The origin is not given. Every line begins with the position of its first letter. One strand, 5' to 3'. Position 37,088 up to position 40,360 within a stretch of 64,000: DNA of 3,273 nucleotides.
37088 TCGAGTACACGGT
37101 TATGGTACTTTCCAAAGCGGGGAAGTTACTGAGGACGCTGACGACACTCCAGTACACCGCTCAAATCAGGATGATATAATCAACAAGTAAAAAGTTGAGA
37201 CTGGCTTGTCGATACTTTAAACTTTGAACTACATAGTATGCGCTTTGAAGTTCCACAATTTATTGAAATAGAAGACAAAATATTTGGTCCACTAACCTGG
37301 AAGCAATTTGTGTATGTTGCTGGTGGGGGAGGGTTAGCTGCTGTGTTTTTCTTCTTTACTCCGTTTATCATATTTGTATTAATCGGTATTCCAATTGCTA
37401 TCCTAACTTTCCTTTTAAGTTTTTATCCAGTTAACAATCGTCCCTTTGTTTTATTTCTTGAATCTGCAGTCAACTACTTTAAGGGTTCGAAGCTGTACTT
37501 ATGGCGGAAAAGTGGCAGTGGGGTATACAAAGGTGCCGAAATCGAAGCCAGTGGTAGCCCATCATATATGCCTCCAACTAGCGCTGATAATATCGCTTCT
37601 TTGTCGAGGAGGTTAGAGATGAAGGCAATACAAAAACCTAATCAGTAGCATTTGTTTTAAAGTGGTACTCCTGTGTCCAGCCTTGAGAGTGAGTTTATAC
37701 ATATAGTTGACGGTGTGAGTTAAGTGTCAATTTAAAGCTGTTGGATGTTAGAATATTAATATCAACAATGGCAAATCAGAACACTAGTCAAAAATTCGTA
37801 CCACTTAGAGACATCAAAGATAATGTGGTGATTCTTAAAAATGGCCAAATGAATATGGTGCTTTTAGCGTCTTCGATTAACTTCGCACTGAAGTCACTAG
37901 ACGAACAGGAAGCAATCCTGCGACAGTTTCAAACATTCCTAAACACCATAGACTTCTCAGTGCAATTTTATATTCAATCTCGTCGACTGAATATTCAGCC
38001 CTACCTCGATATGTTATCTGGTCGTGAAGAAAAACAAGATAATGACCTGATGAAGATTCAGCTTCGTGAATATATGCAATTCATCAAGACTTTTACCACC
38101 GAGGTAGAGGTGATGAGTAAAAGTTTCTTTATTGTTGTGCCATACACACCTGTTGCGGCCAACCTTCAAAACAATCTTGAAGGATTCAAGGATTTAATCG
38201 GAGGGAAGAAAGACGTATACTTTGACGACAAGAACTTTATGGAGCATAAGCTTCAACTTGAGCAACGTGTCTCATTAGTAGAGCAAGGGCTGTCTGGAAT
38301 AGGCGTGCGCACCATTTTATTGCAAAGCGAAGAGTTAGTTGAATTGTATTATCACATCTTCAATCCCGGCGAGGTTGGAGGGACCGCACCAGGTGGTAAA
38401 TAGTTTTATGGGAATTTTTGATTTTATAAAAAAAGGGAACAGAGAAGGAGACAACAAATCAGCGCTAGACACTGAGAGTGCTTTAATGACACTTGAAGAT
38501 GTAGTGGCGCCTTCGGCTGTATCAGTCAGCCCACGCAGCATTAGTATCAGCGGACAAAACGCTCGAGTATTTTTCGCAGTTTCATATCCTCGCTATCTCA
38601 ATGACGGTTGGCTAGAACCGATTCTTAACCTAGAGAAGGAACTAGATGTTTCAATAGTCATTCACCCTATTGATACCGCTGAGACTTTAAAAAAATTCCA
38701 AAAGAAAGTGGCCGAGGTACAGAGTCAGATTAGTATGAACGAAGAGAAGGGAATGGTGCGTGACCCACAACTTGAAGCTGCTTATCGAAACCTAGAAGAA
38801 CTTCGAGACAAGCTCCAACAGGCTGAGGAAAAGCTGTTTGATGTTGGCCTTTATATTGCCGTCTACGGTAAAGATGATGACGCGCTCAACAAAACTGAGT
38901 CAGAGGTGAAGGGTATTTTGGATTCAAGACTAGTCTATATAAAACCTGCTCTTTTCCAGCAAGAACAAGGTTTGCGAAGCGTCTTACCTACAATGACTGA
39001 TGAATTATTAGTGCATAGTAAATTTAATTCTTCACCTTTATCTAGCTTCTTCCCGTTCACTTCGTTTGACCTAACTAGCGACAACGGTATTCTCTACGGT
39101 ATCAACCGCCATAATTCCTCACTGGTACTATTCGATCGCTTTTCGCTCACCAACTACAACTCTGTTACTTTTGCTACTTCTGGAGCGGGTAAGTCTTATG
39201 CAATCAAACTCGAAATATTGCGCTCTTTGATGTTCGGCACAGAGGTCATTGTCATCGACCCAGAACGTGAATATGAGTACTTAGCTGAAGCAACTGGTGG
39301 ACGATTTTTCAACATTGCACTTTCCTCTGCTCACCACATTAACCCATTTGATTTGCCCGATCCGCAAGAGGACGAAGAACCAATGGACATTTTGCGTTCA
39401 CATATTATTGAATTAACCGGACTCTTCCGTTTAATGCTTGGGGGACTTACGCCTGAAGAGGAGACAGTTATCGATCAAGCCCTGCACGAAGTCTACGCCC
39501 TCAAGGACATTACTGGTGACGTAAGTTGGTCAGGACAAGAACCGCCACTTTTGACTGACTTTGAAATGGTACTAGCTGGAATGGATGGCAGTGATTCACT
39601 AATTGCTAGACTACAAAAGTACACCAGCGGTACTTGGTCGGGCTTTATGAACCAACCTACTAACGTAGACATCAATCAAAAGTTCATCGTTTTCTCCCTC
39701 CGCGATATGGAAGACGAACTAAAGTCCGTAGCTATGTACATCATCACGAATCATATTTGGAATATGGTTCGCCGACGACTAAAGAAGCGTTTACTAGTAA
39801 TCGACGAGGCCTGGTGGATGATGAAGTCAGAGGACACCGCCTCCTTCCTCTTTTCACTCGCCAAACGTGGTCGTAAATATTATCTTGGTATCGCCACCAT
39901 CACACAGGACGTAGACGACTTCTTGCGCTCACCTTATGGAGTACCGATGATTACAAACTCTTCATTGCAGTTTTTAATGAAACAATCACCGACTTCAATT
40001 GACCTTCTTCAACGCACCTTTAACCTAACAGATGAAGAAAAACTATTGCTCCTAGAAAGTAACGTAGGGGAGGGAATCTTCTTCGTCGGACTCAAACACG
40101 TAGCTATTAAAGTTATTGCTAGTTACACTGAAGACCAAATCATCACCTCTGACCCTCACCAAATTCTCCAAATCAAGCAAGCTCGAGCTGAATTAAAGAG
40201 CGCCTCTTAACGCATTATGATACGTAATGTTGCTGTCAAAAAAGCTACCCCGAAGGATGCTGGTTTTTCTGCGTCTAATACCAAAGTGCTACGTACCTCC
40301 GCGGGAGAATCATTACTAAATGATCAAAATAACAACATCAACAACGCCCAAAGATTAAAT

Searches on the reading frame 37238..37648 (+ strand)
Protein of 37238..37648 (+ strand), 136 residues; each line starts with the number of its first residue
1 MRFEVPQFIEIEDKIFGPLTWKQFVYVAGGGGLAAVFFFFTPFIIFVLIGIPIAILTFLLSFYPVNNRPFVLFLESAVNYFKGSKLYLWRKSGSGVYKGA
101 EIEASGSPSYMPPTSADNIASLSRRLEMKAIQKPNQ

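Call 35: search_protein_families(library=pfam, proteins=[window:37238-37648:+], max_evalue=0.00001)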
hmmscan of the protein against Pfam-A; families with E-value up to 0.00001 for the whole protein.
window:37238-37648:+ (136 aa): 1 family
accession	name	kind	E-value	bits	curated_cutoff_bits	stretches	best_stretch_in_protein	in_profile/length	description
PF12666.12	PrgI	-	1e-08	36.1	27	1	9-71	6-72/91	PrgI family protein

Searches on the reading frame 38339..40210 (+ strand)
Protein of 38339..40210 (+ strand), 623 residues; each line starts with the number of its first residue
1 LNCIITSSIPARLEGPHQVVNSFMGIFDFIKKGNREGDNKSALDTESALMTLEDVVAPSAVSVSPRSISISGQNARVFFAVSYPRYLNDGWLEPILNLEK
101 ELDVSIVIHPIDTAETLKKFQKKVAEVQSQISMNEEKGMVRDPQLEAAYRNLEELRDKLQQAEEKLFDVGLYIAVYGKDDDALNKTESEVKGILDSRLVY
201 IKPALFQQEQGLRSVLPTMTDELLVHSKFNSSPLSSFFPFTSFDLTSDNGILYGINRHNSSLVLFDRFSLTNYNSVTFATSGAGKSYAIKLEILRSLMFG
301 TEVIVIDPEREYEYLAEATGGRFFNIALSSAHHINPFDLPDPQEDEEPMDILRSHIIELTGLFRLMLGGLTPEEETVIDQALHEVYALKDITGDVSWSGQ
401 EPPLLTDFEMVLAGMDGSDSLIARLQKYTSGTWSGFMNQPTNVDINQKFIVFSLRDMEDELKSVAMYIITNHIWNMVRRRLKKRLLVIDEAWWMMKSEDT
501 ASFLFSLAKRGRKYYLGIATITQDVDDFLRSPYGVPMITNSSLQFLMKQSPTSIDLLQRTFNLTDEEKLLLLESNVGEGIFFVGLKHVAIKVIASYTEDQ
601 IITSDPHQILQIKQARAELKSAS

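Call 28: search_protein_families(library=pfam, proteins=[window:38339-40210:+], max_evalue=0.00001)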
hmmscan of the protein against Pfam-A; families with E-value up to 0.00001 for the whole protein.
window:38339-40210:+ (623 aa): 3 families
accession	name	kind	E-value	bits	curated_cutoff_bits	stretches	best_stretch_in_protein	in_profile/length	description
PF19044.6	P-loop_TraG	-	1.7e-26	93.3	25.8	1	269-576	26-347/413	TraG P-loop domain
PF12846.13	AAA_10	-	4.3e-11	42.9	27.5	0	459-531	215-289/362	AAA-like domain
PF01935.23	DUF87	-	8e-06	26.5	23.2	0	278-339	29-92/220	Helicase HerA, central domain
